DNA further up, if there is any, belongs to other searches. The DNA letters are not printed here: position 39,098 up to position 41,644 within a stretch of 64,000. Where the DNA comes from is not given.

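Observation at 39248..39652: Primary sigma factor carries a histone-H1-like Lys/Ala/Pro-rich N-terminal extension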

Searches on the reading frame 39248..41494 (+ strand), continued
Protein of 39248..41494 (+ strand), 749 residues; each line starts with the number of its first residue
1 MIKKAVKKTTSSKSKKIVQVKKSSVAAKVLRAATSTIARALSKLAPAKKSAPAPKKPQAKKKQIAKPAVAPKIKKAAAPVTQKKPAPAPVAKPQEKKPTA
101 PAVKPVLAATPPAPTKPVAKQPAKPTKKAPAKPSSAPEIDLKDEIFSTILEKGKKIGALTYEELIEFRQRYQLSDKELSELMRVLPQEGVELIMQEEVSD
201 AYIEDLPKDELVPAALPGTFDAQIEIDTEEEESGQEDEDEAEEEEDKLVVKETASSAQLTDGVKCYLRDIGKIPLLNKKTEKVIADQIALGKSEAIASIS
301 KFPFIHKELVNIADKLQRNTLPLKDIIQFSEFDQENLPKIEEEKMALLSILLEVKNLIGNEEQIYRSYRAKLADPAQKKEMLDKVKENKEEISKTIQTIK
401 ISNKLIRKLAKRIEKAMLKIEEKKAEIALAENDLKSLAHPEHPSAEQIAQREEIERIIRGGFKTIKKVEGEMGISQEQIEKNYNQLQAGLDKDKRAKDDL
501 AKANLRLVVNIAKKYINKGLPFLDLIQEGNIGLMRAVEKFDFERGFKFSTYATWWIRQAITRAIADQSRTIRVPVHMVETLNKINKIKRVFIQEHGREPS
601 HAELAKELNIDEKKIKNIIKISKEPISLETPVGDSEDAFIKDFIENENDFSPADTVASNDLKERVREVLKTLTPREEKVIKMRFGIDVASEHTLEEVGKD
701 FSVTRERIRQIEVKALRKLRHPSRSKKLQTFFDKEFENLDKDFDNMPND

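Call 19: find_related_loci(query=window:39248-41494:+, collection=genome_contigs, flank=3000)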
Query window:39248-41494:+ (749 aa) in genome_contigs; peptide patterns used: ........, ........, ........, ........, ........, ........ (x = any residue, [..] = any of these).
378 stretches matched a pattern; 52 encode a relative of the query (tblastn E <= 1e-3); 52 distinct loci.
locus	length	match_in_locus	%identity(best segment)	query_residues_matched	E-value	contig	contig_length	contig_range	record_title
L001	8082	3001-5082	74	21-749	0e+0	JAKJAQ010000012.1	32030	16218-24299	MAG: Candidatus Dependentiae bacterium isolate UR.bin19 NODE_12_length_32030_cov_3.329859, whole genome shotgun sequence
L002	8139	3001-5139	73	1-749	0e+0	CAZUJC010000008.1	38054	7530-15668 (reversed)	MAG TPA_asm: uncultured Pseudomonadota bacterium isolate SRP150892_co2_472 genome assembly, contig: NODE_1269_length_380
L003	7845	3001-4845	70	123-737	0e+0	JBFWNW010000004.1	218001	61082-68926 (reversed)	MAG: Candidatus Babeliales bacterium isolate CA_2019_TPBF_121 NODE_571_length_218001_cov_8.506508_TPBF, whole genome sho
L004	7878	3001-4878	69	121-739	0e+0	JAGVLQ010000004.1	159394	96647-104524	MAG: Candidatus Babeliales bacterium isolate SW_22 c_000000029580, whole genome shotgun sequence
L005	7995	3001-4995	64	90-742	0e+0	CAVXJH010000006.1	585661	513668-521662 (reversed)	MAG: Candidatus Babeliales bacterium isolate MFD03323.bin.2.33 genome assembly, contig: contig_45610, whole genome shotg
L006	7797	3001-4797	72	140-739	0e+0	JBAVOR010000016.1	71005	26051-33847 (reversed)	MAG: Candidatus Babeliales bacterium isolate MFD03092_ilm_asm_bin11 k127_167470, whole genome shotgun sequence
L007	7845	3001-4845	67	119-736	0e+0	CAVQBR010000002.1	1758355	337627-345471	MAG: uncultured bacterium isolate MFD01188.bin.1.19 genome assembly, contig: contig_11931, whole genome shotgun sequence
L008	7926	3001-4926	64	76-736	0e+0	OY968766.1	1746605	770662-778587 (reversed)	MAG: uncultured bacterium isolate MFD04492.bin.1.143 genome assembly, chromosome: 1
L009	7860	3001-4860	67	118-737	0e+0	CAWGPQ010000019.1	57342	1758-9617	MAG: uncultured bacterium isolate MFD04492.bin.1.190 genome assembly, contig: contig_82602, whole genome shotgun sequenc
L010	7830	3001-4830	67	121-736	0e+0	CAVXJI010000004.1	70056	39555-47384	MAG: uncultured bacterium isolate MFD04492.bin.2.122 genome assembly, contig: contig_31797, whole genome shotgun sequenc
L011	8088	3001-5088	59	28-736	0e+0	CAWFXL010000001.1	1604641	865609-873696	MAG: uncultured bacterium isolate MFD06714.bin.2.5 genome assembly, contig: contig_10402, whole genome shotgun sequence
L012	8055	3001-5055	63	64-743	0e+0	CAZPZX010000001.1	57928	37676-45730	MAG TPA_asm: uncultured Pseudomonadota bacterium isolate SRP199154_co2_38 genome assembly, contig: NODE_309_length_57928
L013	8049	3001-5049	60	49-736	0e+0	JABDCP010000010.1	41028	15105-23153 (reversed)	MAG: Candidatus Dependentiae bacterium isolate BWMinHeated_Nextera77_MAG3 3300020828.a:Ga0207145_1011, whole genome shot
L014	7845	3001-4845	65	122-737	0e+0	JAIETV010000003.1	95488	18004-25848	MAG: Candidatus Babeliaceae bacterium isolate time.spades.CONCOCT.2.5kb_067 c_000000000002, whole genome shotgun sequenc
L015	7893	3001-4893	64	109-737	0e+0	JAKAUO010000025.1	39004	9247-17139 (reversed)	MAG: bacterium isolate YP3.bin41 NODE_1276_length_39004_cov_2.34146, whole genome shotgun sequence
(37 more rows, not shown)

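Call 20: find_encoding_contigs(protein=P0002, flank=4000, max_places=2)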
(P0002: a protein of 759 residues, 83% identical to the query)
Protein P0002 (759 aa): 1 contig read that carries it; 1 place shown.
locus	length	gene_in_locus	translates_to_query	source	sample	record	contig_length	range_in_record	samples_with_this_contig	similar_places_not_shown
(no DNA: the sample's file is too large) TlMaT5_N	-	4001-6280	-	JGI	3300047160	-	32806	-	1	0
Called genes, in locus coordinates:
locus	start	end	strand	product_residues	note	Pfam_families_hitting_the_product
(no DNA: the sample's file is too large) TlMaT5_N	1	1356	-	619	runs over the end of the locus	PF00456:Transketolase_N, PF00676:E1_dh, PF02779:Transket_pyr, PF02780:Transketolase_C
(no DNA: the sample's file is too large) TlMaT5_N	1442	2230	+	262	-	PF01790:LGT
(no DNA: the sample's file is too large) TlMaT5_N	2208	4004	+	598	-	PF01807:Zn_ribbon_DnaG, PF08275:DNAG_N, PF01751:Toprim, PF13155:Toprim_2, PF13362:Toprim_3, PF13662:Toprim_4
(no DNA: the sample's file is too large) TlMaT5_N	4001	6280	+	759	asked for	PF00140:Sigma70_r1_2 (weak), PF04542:Sigma70_r2, PF04539:Sigma70_r3, PF04545:Sigma70_r4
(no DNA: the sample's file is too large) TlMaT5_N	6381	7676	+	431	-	PF01595:CNNM, PF00571:CBS, PF03471:CorC_HlyC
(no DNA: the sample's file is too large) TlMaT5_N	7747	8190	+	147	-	-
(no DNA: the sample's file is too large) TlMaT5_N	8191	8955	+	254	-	-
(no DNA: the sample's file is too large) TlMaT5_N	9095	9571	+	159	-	?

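Call 43: predict_structure(alignment_id=A1)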
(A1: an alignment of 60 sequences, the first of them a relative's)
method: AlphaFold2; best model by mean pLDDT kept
length: 749 residues; sequences in the alignment: 60
mean_pLDDT: 64.6   pTM: 0.45
mean pLDDT of the five models: 64.6, 64.0, 64.0, 63.4, 62.1
residues with pLDDT >= 90: 150; 70-90: 166; 50-70: 183; < 50: 250
segments of 3 or more residues with pLDDT < 50: 1-24, 44-51, 55-70, 72-84, 86-97, 102-104, 106-110, 118-121, 126-139, 205-260, 521-527, 529-532, 542-546, 566-568, 624-658, 684-687, 692-694, 700-703, 745-749
pLDDT, mean of each block of 10 residues (from residue 1): 36 36 50 59 48 43 43 43 40 40 42 47 43 42 78 85 88 86 86 70 46 35 30 30 33 41 55 70 86 93 93 91 78 56 87 93 92 92 93 91 90 96 96 86 85 94 95 93 95 88 71 58 46 52 47 54 49 60 79 80 79 74 46 42 43 46 58 60 50 49 53 63 63 63 48
secondary structure, 60 per line:
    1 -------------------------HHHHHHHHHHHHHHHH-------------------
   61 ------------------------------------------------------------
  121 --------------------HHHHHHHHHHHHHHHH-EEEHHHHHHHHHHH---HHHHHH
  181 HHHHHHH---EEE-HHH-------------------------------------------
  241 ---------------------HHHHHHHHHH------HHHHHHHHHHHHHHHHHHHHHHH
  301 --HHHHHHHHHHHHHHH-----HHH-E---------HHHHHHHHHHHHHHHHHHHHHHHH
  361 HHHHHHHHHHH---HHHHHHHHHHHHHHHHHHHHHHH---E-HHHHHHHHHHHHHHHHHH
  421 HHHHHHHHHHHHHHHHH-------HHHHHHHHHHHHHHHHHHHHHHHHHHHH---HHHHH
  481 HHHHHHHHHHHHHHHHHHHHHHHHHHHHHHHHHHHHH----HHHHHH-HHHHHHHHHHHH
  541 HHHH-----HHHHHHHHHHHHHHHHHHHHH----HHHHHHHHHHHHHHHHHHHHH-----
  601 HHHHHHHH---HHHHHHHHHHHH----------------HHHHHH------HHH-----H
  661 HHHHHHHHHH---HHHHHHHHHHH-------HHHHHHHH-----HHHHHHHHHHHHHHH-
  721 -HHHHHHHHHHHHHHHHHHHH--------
elements in order (helices of 4 or more, strands of 3 or more residues): H26-41 H141-156 E158-160 H161-171 H175-187 E191-193 H262-271 H278-300 H303-317 H337-371 H375-397 H403-437 H445-472 H476-517 H522-527 H529-544 H550-570 H575-595 H601-608 H612-623 H640-645 H660-670 H674-684 H692-699 H705-719 H722-741

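Call 45: search_solved_structures(query=window:39248-41494:+, max_evalue=1e-30)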
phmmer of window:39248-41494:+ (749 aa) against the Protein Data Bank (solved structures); distinct sequences matched with E-value up to 1e-30: 59.
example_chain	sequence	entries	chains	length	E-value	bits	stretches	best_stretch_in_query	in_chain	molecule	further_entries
9gdo_F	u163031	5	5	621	2.7e-109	370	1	390-733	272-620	RNA polymerase sigma factor RpoD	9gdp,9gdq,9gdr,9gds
7xya_F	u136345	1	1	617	4.4e-105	356.1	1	457-733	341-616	RNA polymerase sigma factor RpoD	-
7ye1_F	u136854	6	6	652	5.7e-105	355.8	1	468-733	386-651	RNA polymerase sigma factor RpoD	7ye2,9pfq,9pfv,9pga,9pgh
7ckq_F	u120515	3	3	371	9.2e-104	351.7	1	492-732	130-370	RNA polymerase sigma factor SigA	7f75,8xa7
8ad1_F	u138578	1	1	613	9.3e-104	351.7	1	456-733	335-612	RNA polymerase sigma factor RpoD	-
4ljz_F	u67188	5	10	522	1.1e-103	351.4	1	456-733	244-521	RNA polymerase sigma factor RpoD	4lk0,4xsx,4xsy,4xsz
5vt0_L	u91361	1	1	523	1.2e-103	351.4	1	456-733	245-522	RNA polymerase sigma factor RpoD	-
8k59_F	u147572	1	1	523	1.3e-103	351.3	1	456-733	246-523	RNA polymerase sigma factor RpoD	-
3iyd_F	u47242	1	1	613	3e-103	350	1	456-733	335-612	RNA polymerase sigma factor rpoD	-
4jk1_X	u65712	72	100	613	5.6e-103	349.2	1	456-733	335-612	Escherichia coli RNA polymerase sigma70 subunit | RNA polymerase sigma factor RpoD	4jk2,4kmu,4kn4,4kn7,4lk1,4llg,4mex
6n57_L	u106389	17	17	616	6.5e-103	348.9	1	456-733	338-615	RNA polymerase sigma factor RpoD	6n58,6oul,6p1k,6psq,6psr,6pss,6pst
8ftd_L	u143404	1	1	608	6.6e-103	348.9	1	456-733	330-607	RNA polymerase sigma factor RpoD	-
4jkr_F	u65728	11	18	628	6.8e-103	348.9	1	456-733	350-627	RNA polymerase sigma factor RpoD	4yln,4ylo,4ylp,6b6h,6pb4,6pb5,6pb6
7ubm_F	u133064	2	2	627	7.6e-103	348.7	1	456-733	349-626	RNA polymerase sigma factor RpoD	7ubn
6ldi_F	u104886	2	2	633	7.7e-103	348.7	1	456-733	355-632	RNA polymerase sigma factor RpoD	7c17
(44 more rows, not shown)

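Call 62: search_protein_representatives(protein=window:39656-41494:+)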
Query: 613 residues. Proteins with E-value up to 0.001 (for the whole library): 129421; up to 1e-10: 77410; up to 1e-30: 30440. The best 150 are listed.
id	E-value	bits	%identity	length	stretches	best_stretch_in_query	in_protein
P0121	6.7e-222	754.7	65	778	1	6-609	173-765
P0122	1.8e-210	717.0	61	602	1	9-601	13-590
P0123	2.0e-177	608.0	62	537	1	3-488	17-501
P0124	2.2e-176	604.5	54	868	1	8-606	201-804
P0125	3.8e-135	468.4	53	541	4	334-588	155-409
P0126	1.2e-127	443.7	63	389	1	241-609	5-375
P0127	1.6e-120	420.1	68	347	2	359-569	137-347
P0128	2.7e-115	402.9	42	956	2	87-596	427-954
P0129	3.8e-115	402.4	45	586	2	115-597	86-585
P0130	2.6e-114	399.6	43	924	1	60-596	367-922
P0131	5.9e-114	398.4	41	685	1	15-597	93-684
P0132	7.1e-114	398.2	43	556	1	50-597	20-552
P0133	4.1e-113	395.6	41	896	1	69-608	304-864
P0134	3.5e-112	392.6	45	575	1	83-597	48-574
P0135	6.9e-112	391.6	44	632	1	40-598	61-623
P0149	1.6e-108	380.5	42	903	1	58-597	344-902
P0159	4.7e-107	375.6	41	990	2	97-595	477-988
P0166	5.8e-106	372.1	42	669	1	44-596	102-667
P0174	8.9e-105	368.1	41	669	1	58-597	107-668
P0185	1.4e-103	364.1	44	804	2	223-598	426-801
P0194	3.5e-103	362.9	40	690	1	90-597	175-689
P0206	2.4e-102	360.1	42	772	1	101-597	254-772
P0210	4.1e-102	359.3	42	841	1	112-597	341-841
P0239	8.7e-101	355.0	45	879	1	82-597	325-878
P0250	3.1e-100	353.1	41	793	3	330-597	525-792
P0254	4.3e-100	352.7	40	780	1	8-597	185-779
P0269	1.6e-99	350.8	42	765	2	235-596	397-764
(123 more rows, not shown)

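Call 64: list_cluster_members(proteins=[P0210, P0128, P0149, P0194, P0269, P0206, P0166, P0250, P0239, P0185])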
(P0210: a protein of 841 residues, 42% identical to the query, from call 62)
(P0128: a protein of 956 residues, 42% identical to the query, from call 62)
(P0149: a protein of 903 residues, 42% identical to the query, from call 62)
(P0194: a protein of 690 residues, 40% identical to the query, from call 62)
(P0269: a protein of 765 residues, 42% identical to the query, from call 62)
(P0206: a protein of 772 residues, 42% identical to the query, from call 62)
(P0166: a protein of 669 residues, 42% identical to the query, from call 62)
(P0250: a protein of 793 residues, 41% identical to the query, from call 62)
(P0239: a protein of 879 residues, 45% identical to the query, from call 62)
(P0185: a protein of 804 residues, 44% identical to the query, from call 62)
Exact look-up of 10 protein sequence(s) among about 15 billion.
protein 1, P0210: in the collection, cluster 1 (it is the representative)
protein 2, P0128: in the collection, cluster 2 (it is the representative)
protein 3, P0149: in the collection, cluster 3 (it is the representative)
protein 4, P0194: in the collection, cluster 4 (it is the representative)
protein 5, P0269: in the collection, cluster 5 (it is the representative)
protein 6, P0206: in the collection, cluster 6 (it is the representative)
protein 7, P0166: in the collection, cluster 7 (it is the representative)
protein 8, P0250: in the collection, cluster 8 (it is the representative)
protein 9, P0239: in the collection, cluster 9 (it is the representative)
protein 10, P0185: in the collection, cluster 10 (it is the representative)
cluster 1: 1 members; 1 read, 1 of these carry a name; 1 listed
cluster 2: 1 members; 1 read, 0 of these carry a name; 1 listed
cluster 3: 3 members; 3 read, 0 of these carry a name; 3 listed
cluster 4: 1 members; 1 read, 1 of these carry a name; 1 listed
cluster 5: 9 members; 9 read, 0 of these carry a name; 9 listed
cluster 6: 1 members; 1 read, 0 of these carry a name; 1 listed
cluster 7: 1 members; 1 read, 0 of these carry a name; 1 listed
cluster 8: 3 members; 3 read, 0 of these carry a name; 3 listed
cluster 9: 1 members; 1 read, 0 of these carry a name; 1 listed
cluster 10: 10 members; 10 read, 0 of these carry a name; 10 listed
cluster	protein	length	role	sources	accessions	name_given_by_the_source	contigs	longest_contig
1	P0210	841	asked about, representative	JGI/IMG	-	RNA polymerase primary sigma factor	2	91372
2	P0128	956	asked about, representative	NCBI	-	-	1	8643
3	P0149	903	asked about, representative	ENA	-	-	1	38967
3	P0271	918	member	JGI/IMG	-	-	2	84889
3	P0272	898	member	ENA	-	-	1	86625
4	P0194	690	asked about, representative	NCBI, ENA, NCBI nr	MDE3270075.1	MAG: RNA polymerase sigma factor RpoD [Pseudomonadota bacterium] | RNA polymerase sigma factor RpoD [Pseudomonadota bacterium]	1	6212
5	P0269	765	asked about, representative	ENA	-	-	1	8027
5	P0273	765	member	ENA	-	-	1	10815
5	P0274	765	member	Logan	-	-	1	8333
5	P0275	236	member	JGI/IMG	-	-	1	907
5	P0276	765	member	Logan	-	-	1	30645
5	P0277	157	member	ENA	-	-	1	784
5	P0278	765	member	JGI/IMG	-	-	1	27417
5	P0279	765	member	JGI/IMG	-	-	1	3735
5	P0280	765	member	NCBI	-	-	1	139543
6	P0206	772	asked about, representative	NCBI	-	-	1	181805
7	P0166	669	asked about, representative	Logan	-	-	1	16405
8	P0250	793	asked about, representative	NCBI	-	-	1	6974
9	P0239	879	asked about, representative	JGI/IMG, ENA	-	-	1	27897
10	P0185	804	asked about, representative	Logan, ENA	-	-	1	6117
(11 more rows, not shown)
